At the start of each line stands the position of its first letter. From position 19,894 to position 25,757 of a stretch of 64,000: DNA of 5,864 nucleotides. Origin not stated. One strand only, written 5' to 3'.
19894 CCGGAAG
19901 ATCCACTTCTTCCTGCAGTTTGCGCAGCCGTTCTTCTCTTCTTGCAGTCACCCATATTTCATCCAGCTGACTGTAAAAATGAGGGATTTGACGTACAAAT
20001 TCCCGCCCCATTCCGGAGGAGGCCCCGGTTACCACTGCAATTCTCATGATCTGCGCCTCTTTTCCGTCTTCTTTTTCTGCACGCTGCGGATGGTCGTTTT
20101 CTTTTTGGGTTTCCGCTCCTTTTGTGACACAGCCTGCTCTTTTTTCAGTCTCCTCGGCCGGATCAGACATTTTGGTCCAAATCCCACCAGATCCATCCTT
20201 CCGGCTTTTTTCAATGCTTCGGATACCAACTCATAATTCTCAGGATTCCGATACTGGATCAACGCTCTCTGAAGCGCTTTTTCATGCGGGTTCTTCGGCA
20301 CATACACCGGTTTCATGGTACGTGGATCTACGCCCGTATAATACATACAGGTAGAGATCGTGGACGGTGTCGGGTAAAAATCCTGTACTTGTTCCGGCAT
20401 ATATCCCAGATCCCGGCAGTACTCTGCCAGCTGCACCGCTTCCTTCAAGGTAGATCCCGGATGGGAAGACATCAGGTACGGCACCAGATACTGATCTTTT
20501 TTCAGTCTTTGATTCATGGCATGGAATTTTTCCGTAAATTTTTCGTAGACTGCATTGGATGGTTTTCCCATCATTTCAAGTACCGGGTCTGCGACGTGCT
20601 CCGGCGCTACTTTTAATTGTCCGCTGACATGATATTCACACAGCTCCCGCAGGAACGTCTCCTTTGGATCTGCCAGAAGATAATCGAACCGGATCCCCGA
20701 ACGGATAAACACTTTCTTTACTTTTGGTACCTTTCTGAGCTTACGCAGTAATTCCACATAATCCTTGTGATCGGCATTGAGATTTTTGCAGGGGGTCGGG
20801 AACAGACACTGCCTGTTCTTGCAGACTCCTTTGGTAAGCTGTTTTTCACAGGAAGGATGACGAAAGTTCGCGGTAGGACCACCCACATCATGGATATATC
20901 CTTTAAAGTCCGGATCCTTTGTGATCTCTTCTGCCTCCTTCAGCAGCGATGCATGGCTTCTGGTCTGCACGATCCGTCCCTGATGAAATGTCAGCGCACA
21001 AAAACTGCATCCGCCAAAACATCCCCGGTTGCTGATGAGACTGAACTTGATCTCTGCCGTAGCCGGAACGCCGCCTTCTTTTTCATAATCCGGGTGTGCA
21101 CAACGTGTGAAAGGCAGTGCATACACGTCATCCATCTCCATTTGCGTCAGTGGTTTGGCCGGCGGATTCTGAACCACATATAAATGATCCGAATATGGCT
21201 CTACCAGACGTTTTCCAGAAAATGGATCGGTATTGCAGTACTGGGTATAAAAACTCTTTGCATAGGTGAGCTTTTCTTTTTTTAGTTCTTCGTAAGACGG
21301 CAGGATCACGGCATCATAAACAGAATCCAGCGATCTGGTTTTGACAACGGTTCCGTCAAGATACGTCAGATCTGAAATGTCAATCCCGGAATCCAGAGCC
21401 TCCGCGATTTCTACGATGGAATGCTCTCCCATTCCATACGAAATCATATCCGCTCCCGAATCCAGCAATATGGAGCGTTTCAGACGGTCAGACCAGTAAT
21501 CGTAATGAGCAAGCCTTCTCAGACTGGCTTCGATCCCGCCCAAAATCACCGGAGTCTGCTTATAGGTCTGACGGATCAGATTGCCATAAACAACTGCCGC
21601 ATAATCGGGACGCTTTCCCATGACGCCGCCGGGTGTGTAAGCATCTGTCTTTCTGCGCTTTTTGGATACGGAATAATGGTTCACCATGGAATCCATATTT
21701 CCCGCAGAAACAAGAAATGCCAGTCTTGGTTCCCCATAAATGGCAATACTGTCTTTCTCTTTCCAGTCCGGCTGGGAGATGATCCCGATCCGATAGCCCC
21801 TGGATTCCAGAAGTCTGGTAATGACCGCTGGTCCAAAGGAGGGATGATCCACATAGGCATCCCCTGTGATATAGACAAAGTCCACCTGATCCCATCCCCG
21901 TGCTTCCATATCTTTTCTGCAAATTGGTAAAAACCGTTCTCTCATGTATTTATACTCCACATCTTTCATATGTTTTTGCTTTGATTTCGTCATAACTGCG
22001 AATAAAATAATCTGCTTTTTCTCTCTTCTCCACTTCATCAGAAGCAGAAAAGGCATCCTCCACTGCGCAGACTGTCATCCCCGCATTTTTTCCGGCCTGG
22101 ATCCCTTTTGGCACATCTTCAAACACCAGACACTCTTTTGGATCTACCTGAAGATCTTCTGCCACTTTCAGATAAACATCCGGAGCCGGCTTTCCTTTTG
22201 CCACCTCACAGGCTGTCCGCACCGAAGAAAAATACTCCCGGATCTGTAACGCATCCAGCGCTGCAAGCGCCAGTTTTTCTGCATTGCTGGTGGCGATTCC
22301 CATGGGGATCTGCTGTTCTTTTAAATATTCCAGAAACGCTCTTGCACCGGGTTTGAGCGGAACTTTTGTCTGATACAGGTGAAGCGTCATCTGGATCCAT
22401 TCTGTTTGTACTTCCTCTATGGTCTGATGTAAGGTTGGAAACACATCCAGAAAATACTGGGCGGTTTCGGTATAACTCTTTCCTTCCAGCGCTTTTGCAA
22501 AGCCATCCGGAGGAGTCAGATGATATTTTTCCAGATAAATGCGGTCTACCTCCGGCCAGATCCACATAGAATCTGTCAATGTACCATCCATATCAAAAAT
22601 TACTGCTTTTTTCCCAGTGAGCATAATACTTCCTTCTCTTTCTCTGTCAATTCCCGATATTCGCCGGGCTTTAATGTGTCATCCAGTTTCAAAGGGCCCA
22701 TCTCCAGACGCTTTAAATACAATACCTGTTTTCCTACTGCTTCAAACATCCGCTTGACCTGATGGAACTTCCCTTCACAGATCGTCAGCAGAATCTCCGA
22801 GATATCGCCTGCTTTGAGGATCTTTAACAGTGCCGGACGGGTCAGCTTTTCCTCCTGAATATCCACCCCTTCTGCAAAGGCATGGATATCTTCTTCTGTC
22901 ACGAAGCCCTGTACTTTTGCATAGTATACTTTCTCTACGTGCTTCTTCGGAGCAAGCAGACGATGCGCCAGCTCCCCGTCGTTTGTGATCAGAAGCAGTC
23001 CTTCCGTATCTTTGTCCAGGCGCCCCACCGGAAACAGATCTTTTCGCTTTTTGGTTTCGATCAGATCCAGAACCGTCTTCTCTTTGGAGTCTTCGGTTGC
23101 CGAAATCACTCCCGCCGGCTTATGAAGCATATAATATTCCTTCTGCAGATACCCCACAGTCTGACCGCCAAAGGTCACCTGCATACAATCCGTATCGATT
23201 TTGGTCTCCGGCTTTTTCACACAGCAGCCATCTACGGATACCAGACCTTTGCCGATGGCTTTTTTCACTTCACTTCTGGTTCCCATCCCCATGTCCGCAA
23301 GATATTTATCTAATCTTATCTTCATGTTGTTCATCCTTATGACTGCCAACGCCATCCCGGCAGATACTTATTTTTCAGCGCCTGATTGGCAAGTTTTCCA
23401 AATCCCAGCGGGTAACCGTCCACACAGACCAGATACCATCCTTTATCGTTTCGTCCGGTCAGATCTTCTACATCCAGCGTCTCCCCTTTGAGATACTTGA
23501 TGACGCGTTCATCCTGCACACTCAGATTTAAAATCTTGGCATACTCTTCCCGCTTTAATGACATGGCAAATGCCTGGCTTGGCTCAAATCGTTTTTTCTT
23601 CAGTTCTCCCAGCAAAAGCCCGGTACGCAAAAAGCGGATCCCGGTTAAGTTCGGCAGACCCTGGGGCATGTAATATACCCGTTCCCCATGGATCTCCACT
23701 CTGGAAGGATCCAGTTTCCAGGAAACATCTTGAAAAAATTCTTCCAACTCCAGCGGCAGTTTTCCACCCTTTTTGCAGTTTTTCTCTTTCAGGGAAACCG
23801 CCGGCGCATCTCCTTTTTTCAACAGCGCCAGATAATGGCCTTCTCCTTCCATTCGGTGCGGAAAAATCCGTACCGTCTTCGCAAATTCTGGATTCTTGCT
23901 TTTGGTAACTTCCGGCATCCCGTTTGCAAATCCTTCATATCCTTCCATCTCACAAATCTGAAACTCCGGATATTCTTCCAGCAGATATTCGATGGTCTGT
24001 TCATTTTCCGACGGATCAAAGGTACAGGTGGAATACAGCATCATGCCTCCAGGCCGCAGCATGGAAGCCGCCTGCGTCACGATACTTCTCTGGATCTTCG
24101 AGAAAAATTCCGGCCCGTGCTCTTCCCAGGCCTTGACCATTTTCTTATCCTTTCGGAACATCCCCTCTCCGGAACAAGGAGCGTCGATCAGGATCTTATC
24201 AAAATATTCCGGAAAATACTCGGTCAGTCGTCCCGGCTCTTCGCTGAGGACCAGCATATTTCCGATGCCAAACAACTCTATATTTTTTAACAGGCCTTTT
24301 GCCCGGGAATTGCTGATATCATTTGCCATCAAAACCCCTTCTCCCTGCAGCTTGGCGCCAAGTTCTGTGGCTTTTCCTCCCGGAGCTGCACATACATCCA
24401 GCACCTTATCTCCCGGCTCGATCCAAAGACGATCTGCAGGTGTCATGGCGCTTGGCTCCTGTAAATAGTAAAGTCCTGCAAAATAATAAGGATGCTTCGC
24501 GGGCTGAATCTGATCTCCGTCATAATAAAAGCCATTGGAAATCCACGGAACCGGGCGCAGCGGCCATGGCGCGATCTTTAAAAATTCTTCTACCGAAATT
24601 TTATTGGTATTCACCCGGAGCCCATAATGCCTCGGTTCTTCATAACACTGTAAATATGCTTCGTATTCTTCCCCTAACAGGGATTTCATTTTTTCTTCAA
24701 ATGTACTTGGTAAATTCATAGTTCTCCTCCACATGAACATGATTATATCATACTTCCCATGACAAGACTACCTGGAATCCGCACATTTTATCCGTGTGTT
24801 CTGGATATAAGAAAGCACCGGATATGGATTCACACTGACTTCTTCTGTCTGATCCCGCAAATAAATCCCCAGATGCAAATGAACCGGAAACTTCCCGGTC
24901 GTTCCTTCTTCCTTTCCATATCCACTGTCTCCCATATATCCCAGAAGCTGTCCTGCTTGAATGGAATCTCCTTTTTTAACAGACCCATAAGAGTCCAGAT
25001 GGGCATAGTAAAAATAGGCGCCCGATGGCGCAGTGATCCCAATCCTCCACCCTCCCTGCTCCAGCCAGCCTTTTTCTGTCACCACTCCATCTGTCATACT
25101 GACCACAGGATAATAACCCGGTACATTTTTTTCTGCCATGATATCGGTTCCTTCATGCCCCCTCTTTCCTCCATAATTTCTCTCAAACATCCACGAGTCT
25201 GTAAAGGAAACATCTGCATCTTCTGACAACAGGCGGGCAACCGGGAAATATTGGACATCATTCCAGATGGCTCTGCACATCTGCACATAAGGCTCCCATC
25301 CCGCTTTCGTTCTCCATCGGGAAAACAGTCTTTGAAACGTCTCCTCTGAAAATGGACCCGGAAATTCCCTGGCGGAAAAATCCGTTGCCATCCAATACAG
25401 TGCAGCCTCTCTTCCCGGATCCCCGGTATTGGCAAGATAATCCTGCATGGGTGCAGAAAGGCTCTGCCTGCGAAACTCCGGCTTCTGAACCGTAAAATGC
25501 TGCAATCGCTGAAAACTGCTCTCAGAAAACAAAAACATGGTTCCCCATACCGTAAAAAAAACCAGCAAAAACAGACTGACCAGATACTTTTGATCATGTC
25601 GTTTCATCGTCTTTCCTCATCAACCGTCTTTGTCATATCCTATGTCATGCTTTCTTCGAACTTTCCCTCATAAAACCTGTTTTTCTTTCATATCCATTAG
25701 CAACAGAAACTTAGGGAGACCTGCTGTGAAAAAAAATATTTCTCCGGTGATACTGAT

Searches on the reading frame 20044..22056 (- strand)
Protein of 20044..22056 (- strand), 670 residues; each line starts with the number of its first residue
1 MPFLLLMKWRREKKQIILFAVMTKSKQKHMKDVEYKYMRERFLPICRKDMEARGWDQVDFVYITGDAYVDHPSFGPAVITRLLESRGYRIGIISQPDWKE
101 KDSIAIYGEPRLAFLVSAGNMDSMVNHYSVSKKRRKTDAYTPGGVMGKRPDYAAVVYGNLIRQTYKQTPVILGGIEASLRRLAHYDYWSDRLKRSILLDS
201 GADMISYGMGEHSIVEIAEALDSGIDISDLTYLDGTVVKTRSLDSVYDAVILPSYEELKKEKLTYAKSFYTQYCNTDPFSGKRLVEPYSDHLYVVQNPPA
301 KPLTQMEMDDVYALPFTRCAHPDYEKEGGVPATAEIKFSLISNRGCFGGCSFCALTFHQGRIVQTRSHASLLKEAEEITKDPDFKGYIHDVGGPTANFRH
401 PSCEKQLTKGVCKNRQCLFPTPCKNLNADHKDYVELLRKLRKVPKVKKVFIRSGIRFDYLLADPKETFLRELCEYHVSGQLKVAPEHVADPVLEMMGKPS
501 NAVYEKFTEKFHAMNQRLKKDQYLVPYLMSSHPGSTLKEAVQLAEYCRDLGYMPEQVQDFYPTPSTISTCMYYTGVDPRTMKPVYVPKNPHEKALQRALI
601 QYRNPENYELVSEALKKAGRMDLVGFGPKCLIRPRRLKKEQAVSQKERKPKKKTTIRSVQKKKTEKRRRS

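Call 39: search_protein_families(library=pfam, proteins=[window:20044-22056:-], max_evalue=0.0001)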
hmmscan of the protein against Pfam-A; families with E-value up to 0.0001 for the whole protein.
window:20044-22056:- (670 aa): 3 families
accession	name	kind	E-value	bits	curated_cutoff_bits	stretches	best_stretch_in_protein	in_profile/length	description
PF08497.15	Radical_SAM_N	-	3.8e-136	453.7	25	1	42-339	1-301/301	Radical SAM N-terminal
PF11842.13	DUF3362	-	5.9e-33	114.6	27.6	1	555-665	1-116/151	Domain of unknown function (DUF3362)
PF04055.27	Radical_SAM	-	5.1e-09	37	29.5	1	342-545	3-164/166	Radical SAM superfamily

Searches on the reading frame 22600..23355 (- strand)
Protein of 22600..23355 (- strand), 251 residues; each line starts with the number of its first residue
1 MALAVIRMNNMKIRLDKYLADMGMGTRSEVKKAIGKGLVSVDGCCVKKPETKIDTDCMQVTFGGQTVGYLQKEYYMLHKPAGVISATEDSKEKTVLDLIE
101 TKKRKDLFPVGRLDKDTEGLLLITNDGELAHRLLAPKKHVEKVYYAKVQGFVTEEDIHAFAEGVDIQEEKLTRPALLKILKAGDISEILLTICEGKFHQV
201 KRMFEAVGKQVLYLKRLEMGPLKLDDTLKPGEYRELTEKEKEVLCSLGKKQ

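Call 39: search_protein_families(library=pfam, proteins=[window:22600-23355:-], max_evalue=0.0001)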
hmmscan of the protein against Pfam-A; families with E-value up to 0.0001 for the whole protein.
window:22600-23355:- (251 aa): 2 families
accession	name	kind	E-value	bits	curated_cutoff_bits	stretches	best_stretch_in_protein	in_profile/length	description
PF00849.27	PseudoU_synth_2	-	8.2e-28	98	26.8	1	74-206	2-152/152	RNA pseudouridylate synthase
PF01479.30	S4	-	3.1e-09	36.9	22.8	1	14-54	2-43/48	S4 domain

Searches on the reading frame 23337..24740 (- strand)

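Call 39: search_protein_families(library=pfam, proteins=[window:23337-24740:-], max_evalue=0.0001)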
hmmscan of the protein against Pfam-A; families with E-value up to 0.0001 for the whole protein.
window:23337-24740:- (467 aa): 4 families
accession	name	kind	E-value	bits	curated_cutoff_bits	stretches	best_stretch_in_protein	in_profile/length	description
PF01189.24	Methyltr_RsmB-F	-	2.7e-41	141.9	27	1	107-308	6-199/199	16S rRNA methyltransferase RsmB/F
PF17125.10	Methyltr_RsmF_N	-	5.6e-34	116.9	34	1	10-96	1-86/86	N-terminal domain of 16S rRNA methyltransferase RsmF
PF17126.11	RsmF_methylt_CI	-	1e-26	93.2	27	1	334-395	1-61/61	RsmF rRNA methyltransferase first C-terminal domain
PF13636.12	Methyltranf_PUA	-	4e-19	68.8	27.6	1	414-465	2-49/49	RNA-binding PUA-like domain of methyltransferase RsmF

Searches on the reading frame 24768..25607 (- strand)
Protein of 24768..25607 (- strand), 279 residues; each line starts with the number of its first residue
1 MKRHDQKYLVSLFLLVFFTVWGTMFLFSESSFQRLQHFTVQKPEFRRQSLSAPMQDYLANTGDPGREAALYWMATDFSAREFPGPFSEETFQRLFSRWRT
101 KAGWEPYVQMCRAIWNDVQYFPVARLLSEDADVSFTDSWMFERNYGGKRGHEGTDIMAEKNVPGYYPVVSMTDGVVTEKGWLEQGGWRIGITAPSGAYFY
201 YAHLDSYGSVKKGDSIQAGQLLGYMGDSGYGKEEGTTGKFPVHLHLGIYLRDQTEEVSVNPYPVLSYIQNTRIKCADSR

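Call 39: search_protein_families(library=pfam, proteins=[window:24768-25607:-], max_evalue=0.0001)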
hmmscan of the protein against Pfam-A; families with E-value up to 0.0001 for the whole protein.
window:24768-25607:- (279 aa): 2 families
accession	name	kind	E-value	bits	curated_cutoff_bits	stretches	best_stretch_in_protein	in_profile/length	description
PF21640.2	LytM_N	-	3.6e-25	88.4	27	1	31-117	2-88/88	LytM, N-terminal domain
PF01551.29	Peptidase_M23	-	1.7e-17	63.8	28.7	1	150-252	2-91/96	Peptidase family M23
